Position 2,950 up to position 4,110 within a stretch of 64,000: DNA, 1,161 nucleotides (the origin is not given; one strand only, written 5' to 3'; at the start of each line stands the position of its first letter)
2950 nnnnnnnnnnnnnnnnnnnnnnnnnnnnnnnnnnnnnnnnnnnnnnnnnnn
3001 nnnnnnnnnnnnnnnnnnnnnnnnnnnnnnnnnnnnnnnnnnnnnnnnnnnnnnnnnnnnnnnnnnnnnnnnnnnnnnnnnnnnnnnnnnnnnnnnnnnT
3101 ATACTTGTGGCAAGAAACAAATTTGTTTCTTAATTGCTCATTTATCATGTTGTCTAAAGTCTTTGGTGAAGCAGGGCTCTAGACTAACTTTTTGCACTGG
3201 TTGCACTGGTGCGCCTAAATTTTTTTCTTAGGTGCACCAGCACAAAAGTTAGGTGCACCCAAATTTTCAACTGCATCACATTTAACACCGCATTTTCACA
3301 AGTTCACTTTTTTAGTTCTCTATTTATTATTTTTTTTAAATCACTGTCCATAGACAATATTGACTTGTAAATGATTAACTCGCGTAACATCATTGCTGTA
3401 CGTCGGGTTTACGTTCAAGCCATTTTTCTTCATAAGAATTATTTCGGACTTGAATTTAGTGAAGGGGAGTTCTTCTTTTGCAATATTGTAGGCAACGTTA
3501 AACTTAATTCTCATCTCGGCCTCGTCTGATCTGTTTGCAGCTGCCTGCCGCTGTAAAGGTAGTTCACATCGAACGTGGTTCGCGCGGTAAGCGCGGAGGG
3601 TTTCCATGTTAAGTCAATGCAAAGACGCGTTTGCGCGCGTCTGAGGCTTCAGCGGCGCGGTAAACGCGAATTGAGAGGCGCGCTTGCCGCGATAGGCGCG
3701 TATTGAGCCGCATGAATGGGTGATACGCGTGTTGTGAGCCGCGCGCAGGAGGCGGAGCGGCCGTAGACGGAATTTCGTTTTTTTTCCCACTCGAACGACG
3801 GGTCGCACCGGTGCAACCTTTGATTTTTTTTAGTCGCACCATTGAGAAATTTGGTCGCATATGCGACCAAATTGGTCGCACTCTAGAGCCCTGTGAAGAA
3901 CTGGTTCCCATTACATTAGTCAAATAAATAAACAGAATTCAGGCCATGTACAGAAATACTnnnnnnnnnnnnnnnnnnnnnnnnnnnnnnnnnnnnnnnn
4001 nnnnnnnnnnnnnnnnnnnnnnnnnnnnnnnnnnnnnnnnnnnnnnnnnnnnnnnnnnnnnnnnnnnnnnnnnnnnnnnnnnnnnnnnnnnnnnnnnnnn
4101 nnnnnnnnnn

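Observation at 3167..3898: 722-bp TIR transposon with 5-bp TSD and a CpG-rich, hairpin-forming core; shares motifs with the neighbouring piggyBac-like MITE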

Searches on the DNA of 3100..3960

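Call 76: search_rna_families(source=window, start=3100, end=3960, threshold=evalue, max_evalue=1)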
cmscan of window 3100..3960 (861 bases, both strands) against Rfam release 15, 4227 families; matches with E-value up to 1: 1.
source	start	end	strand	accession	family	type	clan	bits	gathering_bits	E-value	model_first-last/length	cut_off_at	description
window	3215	3314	-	RF01295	SCARNA7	Gene; snRNA; snoRNA; scaRNA;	-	17.5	65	0.057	1-330/330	no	Small Cajal body-specific RNA 7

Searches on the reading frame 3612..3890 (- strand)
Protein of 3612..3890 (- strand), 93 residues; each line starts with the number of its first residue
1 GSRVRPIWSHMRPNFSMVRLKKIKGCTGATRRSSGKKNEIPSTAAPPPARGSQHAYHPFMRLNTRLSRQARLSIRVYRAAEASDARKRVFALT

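Call 58: find_homologous_proteins(query=window:3612-3890:-, max_evalue=0.01)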
Query seq(93 aa) (93 aa): 4 proteins with E <= 0.01 among 14 candidates.
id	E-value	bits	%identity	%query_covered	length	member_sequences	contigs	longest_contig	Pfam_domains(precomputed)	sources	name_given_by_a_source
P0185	1.7e-6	46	74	41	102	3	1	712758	-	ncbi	-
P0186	1.9e-5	43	76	35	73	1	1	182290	-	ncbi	-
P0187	2.8e-5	43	71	41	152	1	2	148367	-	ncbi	-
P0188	3.0e-5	43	76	35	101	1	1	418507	-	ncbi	-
